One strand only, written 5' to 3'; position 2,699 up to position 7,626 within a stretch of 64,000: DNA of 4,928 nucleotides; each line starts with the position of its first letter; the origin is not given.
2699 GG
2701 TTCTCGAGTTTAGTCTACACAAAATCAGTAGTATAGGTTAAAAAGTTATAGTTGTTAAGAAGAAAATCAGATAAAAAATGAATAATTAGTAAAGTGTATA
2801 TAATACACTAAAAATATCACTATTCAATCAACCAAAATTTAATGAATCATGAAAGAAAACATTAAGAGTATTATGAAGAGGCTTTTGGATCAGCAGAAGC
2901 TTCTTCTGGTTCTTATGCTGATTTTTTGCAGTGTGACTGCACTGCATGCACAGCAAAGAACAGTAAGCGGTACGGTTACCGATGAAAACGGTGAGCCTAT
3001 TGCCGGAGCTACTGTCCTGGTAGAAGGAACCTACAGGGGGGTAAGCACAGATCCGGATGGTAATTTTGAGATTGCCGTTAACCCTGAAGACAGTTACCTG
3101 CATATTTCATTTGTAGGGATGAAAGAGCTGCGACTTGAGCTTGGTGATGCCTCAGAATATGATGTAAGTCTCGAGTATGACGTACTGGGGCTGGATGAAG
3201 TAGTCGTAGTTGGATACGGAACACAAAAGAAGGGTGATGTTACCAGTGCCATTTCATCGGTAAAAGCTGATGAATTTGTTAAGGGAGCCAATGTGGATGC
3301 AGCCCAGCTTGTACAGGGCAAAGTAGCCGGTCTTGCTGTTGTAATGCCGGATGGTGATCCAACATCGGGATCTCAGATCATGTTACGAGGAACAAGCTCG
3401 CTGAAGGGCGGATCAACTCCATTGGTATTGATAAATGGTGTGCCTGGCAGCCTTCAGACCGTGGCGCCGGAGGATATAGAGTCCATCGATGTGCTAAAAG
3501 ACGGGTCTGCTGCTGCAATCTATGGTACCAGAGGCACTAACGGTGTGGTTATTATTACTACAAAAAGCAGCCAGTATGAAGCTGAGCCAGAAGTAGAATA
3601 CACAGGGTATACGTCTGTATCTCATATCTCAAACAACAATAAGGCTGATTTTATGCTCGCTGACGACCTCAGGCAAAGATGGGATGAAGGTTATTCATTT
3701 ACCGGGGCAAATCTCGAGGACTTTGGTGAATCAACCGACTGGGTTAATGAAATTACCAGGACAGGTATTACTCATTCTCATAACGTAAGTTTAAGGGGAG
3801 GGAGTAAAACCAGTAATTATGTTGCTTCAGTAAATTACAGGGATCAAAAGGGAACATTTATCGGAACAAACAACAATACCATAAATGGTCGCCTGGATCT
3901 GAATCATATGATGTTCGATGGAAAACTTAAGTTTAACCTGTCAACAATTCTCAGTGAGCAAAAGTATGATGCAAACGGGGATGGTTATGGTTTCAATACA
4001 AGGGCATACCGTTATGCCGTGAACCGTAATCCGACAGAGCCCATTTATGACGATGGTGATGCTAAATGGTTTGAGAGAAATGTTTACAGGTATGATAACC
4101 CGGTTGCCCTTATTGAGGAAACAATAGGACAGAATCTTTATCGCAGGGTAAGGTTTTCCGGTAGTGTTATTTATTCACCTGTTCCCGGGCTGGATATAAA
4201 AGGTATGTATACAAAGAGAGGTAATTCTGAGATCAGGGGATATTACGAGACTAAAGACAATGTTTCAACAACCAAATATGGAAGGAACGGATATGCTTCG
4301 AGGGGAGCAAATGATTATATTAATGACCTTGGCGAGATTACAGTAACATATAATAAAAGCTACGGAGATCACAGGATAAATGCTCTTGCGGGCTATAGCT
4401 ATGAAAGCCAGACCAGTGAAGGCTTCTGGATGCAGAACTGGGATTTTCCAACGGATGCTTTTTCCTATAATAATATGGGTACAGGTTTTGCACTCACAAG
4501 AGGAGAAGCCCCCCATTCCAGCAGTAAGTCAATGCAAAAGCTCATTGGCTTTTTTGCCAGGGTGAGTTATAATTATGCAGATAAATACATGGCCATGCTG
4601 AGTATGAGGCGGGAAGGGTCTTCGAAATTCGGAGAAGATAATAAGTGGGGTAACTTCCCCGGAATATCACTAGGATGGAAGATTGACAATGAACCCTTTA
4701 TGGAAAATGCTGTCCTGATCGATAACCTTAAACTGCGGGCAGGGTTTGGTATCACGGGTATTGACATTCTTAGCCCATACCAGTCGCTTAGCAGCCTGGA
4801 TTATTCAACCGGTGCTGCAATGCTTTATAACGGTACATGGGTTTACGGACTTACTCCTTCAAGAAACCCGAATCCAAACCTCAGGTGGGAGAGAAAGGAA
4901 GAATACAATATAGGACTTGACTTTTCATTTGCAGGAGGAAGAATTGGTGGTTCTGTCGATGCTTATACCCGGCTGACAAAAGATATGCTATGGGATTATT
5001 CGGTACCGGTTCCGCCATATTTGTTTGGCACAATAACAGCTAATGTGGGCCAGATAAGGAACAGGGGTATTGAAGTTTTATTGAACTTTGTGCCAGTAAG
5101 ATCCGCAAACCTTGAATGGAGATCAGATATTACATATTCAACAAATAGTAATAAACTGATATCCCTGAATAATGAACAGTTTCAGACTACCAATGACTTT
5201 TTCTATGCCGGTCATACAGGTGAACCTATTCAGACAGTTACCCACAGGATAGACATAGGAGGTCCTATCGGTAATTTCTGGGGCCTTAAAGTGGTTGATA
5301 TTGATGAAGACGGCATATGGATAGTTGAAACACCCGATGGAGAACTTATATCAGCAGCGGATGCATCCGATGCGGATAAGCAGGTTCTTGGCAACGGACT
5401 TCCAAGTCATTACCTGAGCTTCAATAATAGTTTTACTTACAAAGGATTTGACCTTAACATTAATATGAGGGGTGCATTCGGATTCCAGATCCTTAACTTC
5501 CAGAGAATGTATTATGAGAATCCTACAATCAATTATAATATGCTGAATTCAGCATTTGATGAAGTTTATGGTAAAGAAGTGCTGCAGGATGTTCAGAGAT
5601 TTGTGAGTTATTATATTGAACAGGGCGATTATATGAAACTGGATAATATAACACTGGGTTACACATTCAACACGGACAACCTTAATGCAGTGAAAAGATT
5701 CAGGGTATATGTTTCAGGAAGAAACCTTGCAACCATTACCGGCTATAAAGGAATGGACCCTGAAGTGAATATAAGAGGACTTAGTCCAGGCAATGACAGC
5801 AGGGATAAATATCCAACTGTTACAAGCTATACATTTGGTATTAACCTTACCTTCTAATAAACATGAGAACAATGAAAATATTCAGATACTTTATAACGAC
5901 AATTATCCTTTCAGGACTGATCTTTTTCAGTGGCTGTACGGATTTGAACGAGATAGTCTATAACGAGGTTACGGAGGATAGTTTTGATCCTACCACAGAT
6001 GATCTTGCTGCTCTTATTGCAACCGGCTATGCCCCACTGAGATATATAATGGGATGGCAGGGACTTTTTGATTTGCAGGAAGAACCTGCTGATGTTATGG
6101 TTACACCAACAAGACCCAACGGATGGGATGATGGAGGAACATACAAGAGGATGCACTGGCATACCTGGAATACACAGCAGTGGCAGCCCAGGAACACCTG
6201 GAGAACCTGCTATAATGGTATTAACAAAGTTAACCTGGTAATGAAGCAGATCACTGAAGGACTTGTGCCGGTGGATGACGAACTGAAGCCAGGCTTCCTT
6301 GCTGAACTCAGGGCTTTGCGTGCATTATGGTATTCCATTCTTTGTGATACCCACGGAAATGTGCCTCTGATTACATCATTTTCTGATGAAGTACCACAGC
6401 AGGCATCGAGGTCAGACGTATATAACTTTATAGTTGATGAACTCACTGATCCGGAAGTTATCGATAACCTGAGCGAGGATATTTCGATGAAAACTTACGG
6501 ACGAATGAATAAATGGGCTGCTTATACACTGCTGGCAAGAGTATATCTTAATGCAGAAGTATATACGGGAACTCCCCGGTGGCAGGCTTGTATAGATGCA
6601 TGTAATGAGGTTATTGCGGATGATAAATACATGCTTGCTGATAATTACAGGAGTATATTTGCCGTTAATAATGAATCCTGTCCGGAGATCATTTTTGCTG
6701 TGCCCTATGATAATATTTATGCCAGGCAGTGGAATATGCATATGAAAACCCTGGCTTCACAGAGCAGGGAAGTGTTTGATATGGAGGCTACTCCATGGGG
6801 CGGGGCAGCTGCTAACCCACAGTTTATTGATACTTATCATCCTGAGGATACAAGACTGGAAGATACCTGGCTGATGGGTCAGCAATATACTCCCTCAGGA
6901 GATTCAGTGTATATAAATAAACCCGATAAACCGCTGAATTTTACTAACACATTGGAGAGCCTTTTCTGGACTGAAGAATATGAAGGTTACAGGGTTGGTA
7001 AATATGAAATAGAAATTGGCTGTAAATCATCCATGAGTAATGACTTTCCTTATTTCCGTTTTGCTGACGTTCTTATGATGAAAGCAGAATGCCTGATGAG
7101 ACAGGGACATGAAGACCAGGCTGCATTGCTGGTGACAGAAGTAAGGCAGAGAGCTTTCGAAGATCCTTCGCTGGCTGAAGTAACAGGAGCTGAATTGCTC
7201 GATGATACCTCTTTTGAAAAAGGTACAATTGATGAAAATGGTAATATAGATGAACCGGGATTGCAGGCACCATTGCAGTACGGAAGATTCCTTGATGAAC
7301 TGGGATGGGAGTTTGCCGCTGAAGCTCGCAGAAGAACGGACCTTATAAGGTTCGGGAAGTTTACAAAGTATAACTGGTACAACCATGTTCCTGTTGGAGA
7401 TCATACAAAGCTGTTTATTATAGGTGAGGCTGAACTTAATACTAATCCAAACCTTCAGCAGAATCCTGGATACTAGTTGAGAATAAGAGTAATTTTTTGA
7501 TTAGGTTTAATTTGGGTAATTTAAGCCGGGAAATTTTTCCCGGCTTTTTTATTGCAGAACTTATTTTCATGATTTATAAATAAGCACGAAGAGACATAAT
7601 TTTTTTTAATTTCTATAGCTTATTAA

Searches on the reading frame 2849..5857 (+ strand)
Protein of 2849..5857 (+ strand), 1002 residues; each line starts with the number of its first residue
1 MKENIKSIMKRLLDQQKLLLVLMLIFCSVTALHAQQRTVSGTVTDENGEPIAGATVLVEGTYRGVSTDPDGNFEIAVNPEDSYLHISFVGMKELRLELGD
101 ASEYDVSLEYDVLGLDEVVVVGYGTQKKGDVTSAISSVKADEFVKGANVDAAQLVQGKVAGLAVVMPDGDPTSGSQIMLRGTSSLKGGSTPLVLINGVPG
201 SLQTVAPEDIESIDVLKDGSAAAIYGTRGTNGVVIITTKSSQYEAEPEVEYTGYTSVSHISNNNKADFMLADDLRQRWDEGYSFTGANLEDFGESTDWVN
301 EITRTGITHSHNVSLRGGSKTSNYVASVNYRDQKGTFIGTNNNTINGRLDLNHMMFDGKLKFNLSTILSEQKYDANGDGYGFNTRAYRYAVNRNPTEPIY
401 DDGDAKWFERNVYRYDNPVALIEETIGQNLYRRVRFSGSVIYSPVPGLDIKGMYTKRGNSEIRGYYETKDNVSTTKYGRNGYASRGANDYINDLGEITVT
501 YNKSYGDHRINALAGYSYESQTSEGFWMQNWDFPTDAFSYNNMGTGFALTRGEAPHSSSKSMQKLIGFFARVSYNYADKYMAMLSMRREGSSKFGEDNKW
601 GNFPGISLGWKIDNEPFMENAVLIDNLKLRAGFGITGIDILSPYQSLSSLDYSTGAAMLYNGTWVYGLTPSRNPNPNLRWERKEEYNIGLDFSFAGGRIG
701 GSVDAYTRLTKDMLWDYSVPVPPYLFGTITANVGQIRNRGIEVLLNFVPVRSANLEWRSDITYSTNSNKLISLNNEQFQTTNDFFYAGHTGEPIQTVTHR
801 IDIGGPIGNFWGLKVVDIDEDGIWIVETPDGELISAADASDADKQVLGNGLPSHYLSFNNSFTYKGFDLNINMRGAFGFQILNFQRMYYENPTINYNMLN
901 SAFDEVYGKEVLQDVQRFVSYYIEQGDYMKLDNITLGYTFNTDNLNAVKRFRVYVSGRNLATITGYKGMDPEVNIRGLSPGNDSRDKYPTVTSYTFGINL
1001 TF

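Call 29: search_protein_families(library=pfam, proteins=[window:2849-5857:+], max_evalue=0.001)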
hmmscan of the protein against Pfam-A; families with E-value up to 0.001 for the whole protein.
window:2849-5857:+ (1002 aa): 5 families
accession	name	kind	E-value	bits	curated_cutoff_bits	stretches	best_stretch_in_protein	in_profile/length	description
PF07715.20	Plug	-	3.6e-17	63.2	23.9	1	128-233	2-107/107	TonB-dependent Receptor Plug Domain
PF13715.12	CarbopepD_reg_2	-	5.7e-17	62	32.2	1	39-120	1-88/88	CarboxypepD_reg-like domain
PF00593.30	TonB_dep_Rec_b-barrel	-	7.8e-15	56.1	27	1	375-960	25-436/436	TonB dependent receptor-like, beta-barrel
PF13620.12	CarboxypepD_reg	-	4.5e-14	53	32.3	1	38-108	1-81/82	Carboxypeptidase regulatory-like domain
PF24107.1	DUF7382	-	0.00026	21.3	27.4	0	36-60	19-43/65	Domain of unknown function (DUF7382)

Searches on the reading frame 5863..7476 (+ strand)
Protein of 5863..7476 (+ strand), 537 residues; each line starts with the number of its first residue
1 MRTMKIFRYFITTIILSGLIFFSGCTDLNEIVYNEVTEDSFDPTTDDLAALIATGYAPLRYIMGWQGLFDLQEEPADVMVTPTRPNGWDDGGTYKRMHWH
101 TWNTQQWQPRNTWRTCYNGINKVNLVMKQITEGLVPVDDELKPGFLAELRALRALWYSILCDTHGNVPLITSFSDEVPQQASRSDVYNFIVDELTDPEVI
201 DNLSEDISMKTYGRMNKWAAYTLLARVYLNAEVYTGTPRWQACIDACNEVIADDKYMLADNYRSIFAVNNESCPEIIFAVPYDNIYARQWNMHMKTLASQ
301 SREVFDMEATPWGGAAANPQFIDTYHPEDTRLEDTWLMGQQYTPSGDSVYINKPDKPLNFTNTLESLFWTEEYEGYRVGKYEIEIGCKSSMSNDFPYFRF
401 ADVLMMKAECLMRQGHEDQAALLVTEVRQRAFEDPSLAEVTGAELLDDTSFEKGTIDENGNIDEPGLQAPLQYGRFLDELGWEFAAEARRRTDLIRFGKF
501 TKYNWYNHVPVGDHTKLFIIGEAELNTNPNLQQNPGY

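Call 6: search_protein_families(library=pfam, proteins=[window:5863-7476:+], max_evalue=0.01)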
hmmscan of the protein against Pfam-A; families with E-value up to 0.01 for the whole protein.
window:5863-7476:+ (537 aa): 3 families
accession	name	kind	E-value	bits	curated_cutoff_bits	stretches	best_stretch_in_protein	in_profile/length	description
PF07980.17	SusD_RagB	-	1.5e-20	74.5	23.1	1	274-537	1-297/297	SusD family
PF14322.12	SusD-like_3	-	3.3e-17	63.8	27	1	37-229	6-191/191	Starch-binding associating with outer membrane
PF12771.13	SusD-like_2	-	0.0003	20.2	27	1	102-197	50-146/415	Starch-binding associating with outer membrane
